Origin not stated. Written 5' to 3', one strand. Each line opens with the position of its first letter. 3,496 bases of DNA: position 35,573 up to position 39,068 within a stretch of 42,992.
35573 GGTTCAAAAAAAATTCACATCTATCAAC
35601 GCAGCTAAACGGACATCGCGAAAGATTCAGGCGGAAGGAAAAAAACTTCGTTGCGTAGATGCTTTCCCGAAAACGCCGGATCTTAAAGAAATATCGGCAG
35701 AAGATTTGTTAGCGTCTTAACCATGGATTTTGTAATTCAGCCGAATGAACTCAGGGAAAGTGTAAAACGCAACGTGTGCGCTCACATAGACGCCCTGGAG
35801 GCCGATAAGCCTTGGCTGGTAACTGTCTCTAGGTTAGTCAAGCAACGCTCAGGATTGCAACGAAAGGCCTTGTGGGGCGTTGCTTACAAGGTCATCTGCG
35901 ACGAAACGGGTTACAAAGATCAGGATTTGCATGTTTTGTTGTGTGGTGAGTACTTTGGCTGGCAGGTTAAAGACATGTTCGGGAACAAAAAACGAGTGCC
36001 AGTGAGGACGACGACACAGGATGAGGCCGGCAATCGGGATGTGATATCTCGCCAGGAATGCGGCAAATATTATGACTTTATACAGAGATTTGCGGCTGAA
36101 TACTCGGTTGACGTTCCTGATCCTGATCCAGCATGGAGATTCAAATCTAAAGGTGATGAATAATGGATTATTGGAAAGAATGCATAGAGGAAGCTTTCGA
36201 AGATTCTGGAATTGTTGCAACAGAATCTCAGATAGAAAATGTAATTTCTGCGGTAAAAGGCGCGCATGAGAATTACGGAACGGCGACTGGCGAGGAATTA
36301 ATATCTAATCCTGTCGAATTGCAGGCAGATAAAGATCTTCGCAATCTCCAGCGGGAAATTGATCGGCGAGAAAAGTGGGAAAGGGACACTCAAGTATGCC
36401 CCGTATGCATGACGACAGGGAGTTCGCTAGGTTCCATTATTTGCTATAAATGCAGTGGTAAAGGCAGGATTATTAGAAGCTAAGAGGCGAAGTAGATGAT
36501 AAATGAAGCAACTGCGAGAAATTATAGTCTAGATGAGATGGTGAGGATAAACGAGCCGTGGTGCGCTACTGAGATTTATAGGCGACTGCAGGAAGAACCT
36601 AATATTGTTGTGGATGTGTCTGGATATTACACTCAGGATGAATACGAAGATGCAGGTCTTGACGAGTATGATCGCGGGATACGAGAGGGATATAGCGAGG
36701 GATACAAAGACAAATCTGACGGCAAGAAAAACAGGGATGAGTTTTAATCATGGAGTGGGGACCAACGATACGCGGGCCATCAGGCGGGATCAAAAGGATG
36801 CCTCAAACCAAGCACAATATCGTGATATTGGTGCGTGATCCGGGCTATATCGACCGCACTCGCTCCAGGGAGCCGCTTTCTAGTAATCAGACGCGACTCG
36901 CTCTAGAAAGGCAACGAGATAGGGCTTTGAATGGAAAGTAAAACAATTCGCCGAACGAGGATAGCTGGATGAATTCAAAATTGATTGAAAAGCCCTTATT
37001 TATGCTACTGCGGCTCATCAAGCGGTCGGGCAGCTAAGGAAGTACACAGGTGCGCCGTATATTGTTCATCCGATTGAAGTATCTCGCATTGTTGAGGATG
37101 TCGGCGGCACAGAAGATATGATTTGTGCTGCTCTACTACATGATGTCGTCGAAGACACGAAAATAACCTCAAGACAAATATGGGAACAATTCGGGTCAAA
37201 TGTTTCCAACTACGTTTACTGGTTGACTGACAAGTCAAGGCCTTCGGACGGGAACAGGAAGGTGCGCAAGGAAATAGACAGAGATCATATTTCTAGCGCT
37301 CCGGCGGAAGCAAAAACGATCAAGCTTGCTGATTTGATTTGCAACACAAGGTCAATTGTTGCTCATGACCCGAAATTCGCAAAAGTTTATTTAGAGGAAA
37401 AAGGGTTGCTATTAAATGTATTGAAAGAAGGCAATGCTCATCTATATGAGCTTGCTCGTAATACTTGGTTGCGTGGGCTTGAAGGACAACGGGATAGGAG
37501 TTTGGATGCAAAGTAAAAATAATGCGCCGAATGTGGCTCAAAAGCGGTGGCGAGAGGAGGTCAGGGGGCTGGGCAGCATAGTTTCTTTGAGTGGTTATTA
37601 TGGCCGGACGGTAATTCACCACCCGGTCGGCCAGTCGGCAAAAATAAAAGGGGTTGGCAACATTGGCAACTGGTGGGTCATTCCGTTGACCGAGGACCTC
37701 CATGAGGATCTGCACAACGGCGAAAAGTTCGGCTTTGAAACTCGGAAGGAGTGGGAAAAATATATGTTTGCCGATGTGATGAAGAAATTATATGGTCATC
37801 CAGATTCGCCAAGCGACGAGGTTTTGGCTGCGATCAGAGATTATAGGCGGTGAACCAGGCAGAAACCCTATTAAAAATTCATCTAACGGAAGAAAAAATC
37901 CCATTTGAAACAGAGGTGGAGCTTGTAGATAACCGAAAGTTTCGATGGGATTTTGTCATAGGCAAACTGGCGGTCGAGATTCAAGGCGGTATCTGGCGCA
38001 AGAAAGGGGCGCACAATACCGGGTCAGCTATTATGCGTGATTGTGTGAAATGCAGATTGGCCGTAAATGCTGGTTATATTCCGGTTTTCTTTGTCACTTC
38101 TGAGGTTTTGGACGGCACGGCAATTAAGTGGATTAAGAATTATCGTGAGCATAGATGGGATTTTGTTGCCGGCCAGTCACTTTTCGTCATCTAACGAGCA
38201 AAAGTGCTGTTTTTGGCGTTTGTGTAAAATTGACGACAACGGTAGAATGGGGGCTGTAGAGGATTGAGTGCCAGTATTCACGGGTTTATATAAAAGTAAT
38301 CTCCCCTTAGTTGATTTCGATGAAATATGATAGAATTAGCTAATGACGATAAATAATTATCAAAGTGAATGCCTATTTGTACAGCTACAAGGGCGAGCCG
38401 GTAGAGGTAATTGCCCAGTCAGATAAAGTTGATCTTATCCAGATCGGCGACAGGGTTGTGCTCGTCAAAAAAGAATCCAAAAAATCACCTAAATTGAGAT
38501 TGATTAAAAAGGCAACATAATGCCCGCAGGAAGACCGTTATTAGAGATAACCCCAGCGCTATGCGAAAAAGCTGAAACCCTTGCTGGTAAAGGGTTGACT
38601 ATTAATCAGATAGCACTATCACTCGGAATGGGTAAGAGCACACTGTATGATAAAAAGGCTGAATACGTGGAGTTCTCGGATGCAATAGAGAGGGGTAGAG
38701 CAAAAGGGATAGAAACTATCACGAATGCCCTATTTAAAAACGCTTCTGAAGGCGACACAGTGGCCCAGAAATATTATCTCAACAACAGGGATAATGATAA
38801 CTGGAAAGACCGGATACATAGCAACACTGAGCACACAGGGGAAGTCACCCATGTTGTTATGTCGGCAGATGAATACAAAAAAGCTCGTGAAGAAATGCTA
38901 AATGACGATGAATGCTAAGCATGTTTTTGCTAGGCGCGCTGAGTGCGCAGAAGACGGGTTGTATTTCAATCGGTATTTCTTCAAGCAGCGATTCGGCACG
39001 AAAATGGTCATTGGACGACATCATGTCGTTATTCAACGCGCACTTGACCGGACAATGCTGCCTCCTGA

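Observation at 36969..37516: Mesh1/SpoT-type alarmone hydrolase gene broken by a single-base frameshift in an A4 run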

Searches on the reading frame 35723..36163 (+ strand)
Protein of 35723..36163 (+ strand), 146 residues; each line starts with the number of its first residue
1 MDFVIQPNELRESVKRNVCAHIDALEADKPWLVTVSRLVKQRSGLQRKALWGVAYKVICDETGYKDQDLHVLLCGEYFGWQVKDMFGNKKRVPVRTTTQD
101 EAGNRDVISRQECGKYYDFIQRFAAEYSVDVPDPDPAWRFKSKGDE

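Call 16: search_protein_families(library=phrogs, proteins=[window:35723-36163:+], max_evalue=0.001)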
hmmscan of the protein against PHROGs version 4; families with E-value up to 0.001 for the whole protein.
window:35723-36163:+ (146 aa): 1 family
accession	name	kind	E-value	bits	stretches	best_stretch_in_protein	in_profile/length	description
phrog_72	-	DNA, RNA and nucleotide metabolism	1.1e-07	33.2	1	12-143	17-154/161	NinB/ Orf homologous recombination mediator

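Call 17: search_protein_families(library=pfam, proteins=[window:35723-36163:+], max_evalue=0.001)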
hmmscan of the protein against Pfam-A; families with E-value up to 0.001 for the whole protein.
window:35723-36163:+ (146 aa): 0 families

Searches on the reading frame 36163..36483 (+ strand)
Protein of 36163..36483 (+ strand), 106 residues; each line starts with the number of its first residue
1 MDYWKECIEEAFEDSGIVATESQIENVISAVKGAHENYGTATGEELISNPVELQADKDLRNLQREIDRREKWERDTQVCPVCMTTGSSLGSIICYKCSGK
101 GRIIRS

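Call 16: search_protein_families(library=phrogs, proteins=[window:36163-36483:+], max_evalue=0.001)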
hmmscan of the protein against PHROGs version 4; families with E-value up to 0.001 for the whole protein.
window:36163-36483:+ (106 aa): 4 families
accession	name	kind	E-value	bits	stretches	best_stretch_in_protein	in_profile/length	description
phrog_22300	-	unknown function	1.3e-15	58.5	1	2-103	4-108/110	-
phrog_27975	-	unknown function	1.1e-08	36.4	1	2-103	7-105/107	-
phrog_12330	-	unknown function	2.2e-07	32.3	1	2-71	4-78/106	-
phrog_21617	-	unknown function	1.3e-06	29.8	1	2-68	5-79/119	-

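Call 17: search_protein_families(library=pfam, proteins=[window:36163-36483:+], max_evalue=0.001)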
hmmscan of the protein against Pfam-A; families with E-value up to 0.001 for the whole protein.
window:36163-36483:+ (106 aa): 0 families

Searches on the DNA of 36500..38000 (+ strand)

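Call 5: search_dna_similar(query=window:36500-38000:+, collection=phages, mode=near, max_rows=30)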
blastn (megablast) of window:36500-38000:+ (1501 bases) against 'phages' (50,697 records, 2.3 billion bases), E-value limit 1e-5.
No match.

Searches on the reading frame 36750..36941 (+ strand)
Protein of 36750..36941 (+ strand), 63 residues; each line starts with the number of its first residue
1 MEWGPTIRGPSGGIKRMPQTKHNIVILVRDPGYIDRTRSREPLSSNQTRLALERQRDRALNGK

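Call 16: search_protein_families(library=phrogs, proteins=[window:36750-36941:+], max_evalue=0.001)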
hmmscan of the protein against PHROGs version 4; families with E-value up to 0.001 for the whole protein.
window:36750-36941:+ (63 aa): 0 families

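Call 17: search_protein_families(library=pfam, proteins=[window:36750-36941:+], max_evalue=0.001)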
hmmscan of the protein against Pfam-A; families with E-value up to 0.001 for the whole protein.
window:36750-36941:+ (63 aa): 0 families

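Call 44: find_related_loci(query=window:36750-36941:+, collection=viral_contigs, flank=3000)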
Query window:36750-36941:+ (63 aa) in viral_contigs; peptide patterns used: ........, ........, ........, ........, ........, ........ (x = any residue, [..] = any of these).
30 stretches matched a pattern, but none encodes a relative of the query by tblastn (E <= 1e-3).

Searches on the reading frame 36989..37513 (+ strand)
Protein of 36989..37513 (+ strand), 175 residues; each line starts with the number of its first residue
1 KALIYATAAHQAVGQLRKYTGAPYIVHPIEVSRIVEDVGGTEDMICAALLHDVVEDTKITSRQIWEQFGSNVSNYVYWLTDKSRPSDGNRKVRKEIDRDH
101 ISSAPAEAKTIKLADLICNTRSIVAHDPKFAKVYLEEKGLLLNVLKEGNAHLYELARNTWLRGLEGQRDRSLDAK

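Call 53: predict_structure(alignment_id=A3)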
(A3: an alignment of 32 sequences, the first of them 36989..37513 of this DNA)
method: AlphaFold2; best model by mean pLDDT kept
length: 175 residues; sequences in the alignment: 32
mean_pLDDT: 96.0   pTM: 0.91
mean pLDDT of the five models: 96.0, 95.4, 95.2, 95.0, 94.6
residues with pLDDT >= 90: 166; 70-90: 8; 50-70: 1; < 50: 0
segments of 3 or more residues with pLDDT < 50: none
pLDDT, mean of each block of 10 residues (from residue 1): 97 95 97 98 99 96 98 98 95 97 98 98 94 96 98 98 92 72
secondary structure, 60 per line:
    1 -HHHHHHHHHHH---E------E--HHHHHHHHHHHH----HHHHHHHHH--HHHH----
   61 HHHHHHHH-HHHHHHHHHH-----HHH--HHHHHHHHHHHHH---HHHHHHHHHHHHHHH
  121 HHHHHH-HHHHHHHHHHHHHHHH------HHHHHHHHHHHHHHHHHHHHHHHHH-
elements in order: H2-12 H26-37 H42-50 H53-56 H61-68 H70-79 H90-102 H106-126 H128-143 H150-174

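Call 56: fold_search(model_id=the predicted structure, library=pdb)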
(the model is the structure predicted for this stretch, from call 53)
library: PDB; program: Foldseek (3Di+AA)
matches with E <= 10: 162; with E <= 0.001: 43
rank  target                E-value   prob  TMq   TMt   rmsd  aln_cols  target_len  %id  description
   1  9chy_B                1.6e-07  1.00  0.83  0.81   2.0       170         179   30  Crystal structure of the human MESH1 (D66K)-PAPS complex (released 2025-12-10)
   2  3nqw_A                1.9e-07  1.00  0.82  0.81   2.2       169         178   30  A metazoan ortholog of SpoT hydrolyzes ppGpp and plays a role in starvation responses (released 2010-09-08)
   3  3nr1_A                2.1e-07  1.00  0.82  0.81   2.1       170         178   30  A metazoan ortholog of SpoT hydrolyzes ppGpp and plays a role in starvation responses (released 2010-09-08)
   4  5vxa_A                2.4e-07  1.00  0.83  0.82   2.0       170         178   30  Structure of the human Mesh1-NADPH complex (released 2018-05-23)
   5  9chy_A                3.4e-07  1.00  0.83  0.81   1.9       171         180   31  Crystal structure of the human MESH1 (D66K)-PAPS complex (released 2025-12-10)
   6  7qod_B                1.4e-06  1.00  0.81  0.78   2.4       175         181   25  Native structure of a small alarmone hydrolase (RelH) from Corynebacterium glutamicum (released 2022-07-13)
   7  6yvc_B                2.2e-06  1.00  0.75  0.76   3.1       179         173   23  Crystal structure of the small alarmone hydrolase (SAH) of Pseudomonas aeruginosa (released 2021-05-12)
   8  7qoe                  2.2e-06  1.00  0.68  0.64   5.1       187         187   26  Structure of a small alarmone hydrolase from Leptospira levettii (released 2022-07-13)
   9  6yvc_A                2.7e-06  1.00  0.75  0.75   3.4       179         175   23  Crystal structure of the small alarmone hydrolase (SAH) of Pseudomonas aeruginosa (released 2021-05-12)
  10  6yvc_D                2.9e-06  1.00  0.75  0.76   3.1       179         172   23  Crystal structure of the small alarmone hydrolase (SAH) of Pseudomonas aeruginosa (released 2021-05-12)
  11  7qod_A                3.1e-06  1.00  0.84  0.77   2.8       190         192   24  Native structure of a small alarmone hydrolase (RelH) from Corynebacterium glutamicum (released 2022-07-13)
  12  7qoc_B                5.1e-06  1.00  0.79  0.74   2.7       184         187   25  Se-Met derivative structure of a small alarmone hydrolase (RelH) from Corynebacterium glutamicum (released 2022-07-13)
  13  6z3o_AAA              5.1e-06  1.00  0.74  0.73   3.8       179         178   23  The E74Q mutant of Small Alarmone Hydrolase SAH from Pseudomonas aeruginosa PAO1 (released 2021-01-27)
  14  7qpr_C                5.4e-06  1.00  0.67  0.19   4.7       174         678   28  Structure of full length SpoT (released 2023-01-18)
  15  6yvc_C                6.2e-06  1.00  0.75  0.75   3.3       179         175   23  Crystal structure of the small alarmone hydrolase (SAH) of Pseudomonas aeruginosa (released 2021-05-12)
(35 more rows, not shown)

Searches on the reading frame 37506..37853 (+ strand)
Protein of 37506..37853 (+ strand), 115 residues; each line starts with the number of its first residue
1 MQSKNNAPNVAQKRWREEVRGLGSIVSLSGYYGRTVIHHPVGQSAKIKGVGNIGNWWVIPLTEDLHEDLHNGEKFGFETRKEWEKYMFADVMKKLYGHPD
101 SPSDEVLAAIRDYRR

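Call 16: search_protein_families(library=phrogs, proteins=[window:37506-37853:+], max_evalue=0.001)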
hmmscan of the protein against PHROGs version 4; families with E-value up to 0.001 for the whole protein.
window:37506-37853:+ (115 aa): 0 families

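Call 17: search_protein_families(library=pfam, proteins=[window:37506-37853:+], max_evalue=0.001)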
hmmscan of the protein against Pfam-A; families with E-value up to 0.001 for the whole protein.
window:37506-37853:+ (115 aa): 0 families

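Call 19: find_related_loci(query=window:37506-37853:+, collection=viral_contigs, flank=4000)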
Query window:37506-37853:+ (115 aa) in viral_contigs; peptide patterns used: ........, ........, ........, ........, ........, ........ (x = any residue, [..] = any of these).
1 stretches matched a pattern; 1 encode a relative of the query (tblastn E <= 1e-3); 1 distinct loci.
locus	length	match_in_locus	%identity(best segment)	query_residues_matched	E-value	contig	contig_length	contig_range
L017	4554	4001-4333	56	1-115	3e-36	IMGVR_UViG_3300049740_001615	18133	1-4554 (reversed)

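Call 49: find_related_loci(query=window:37506-37853:+, collection=metagenome_contigs, flank=3000)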
Query window:37506-37853:+ (115 aa) in metagenome_contigs; peptide patterns used: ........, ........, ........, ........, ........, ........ (x = any residue, [..] = any of these).
59 stretches matched a pattern, but none encodes a relative of the query by tblastn (E <= 1e-3).

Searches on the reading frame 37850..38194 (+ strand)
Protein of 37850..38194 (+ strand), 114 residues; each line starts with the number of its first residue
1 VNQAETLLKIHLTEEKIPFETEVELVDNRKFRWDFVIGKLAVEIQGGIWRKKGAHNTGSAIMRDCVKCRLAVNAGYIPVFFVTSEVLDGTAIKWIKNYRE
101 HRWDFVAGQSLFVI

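Call 16: search_protein_families(library=phrogs, proteins=[window:37850-38194:+], max_evalue=0.001)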
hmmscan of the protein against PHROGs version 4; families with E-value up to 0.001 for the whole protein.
window:37850-38194:+ (114 aa): 2 families
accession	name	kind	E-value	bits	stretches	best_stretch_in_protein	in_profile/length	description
phrog_503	-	unknown function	5e-19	69.4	1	3-101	33-132/144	-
phrog_12476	-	unknown function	0.0003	21.6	1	34-97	5-69/85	-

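Call 17: search_protein_families(library=pfam, proteins=[window:37850-38194:+], max_evalue=0.001)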
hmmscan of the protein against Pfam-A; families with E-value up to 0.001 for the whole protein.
window:37850-38194:+ (114 aa): 0 families

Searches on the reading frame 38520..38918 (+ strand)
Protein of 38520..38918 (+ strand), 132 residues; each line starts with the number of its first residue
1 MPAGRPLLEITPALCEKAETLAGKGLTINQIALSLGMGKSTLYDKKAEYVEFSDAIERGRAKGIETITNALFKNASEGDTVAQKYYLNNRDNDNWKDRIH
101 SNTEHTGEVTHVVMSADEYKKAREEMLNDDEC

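Call 16: search_protein_families(library=phrogs, proteins=[window:38520-38918:+], max_evalue=0.001)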
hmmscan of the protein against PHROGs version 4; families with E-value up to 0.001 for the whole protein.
window:38520-38918:+ (132 aa): 7 families
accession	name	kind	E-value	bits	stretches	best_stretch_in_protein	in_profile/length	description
phrog_309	-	head and packaging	6.4e-30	106.2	1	10-126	138-284/319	terminase small subunit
phrog_4102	-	head and packaging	2e-11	45.4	1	10-120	15-137/166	terminase small subunit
phrog_28310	-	unknown function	3.3e-06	28.3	1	17-60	15-58/76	-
phrog_24579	-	head and packaging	8.3e-06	26.8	1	24-104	30-113/126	terminase small subunit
phrog_20634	-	unknown function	0.00035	21.5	1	13-125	73-189/251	-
phrog_664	-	DNA, RNA and nucleotide metabolism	0.00054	20.9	1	9-45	84-120/210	DNA binding protein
phrog_12540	-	unknown function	0.00083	20.5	1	4-97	18-108/153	-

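Call 17: search_protein_families(library=pfam, proteins=[window:38520-38918:+], max_evalue=0.001)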
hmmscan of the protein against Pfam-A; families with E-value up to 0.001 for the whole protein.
window:38520-38918:+ (132 aa): 1 family
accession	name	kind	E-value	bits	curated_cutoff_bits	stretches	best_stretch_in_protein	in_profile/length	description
PF13022.12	HTH_Tnp_1_2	-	6e-05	23.6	27.9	1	17-106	15-112/122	Helix-turn-helix of insertion element transposase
